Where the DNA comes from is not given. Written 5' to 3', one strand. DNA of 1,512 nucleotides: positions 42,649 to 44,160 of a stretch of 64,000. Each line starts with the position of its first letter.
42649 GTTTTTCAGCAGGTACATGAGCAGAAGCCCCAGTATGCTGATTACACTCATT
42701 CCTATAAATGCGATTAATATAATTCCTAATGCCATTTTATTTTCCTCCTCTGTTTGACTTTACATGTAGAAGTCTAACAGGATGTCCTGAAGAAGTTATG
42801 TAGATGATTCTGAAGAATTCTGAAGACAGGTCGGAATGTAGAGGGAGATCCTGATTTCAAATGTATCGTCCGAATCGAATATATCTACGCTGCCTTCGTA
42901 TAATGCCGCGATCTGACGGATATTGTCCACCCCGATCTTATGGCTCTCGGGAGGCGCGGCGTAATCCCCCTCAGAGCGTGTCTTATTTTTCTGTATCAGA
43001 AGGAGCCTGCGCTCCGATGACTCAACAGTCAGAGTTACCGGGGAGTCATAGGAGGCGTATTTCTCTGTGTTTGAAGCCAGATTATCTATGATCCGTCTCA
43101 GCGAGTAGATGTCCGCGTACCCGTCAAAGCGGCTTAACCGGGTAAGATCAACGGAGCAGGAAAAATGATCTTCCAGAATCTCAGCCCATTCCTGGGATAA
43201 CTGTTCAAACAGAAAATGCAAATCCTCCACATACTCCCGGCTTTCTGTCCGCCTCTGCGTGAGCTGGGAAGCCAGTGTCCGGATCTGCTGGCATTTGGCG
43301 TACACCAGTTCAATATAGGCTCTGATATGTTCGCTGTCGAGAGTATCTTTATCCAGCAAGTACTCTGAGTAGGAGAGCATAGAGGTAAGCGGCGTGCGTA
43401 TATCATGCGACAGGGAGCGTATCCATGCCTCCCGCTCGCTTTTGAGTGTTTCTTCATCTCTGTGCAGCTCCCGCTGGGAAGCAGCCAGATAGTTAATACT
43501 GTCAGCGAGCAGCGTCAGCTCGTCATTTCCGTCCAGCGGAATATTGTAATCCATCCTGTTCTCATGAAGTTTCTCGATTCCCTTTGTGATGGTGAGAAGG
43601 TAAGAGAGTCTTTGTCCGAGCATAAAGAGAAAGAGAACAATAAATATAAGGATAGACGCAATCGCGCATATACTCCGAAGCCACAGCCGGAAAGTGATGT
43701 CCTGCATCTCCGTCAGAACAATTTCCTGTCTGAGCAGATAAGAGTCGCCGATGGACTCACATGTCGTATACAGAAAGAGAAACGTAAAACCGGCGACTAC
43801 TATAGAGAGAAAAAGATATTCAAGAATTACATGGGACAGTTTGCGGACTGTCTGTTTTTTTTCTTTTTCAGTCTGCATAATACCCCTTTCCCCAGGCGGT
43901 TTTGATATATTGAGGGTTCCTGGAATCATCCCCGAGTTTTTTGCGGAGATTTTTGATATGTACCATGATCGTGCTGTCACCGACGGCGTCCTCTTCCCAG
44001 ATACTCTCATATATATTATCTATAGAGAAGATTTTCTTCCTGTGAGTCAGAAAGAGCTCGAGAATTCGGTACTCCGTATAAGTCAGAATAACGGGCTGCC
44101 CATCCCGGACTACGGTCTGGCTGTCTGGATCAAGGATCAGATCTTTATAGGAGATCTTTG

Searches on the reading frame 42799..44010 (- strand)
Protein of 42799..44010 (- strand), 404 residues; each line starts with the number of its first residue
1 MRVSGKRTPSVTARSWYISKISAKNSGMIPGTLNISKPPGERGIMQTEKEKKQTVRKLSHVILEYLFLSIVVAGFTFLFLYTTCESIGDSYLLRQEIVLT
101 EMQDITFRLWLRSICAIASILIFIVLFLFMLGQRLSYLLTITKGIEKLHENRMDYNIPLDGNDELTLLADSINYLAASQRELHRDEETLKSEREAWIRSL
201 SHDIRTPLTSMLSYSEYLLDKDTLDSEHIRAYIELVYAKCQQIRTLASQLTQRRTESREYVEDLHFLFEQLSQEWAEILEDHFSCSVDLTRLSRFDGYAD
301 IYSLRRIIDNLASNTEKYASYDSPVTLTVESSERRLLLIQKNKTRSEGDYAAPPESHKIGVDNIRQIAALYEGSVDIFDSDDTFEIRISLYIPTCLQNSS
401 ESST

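Call 36: search_protein_families(library=pfam, proteins=[window:42799-44010:-], max_evalue=0.001)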
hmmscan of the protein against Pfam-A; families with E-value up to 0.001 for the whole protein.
window:42799-44010:- (404 aa): 3 families
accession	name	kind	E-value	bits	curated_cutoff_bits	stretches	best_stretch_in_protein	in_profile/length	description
PF00512.31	HisKA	-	2.5e-10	40.7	26.9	1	193-250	2-57/66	His Kinase A (phospho-acceptor) domain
PF14501.12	HATPase_c_5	-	3.2e-06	27.4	22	1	304-390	10-101/102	GHKL domain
PF00672.30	HAMP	-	0.00091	19.9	25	0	138-178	10-50/53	HAMP domain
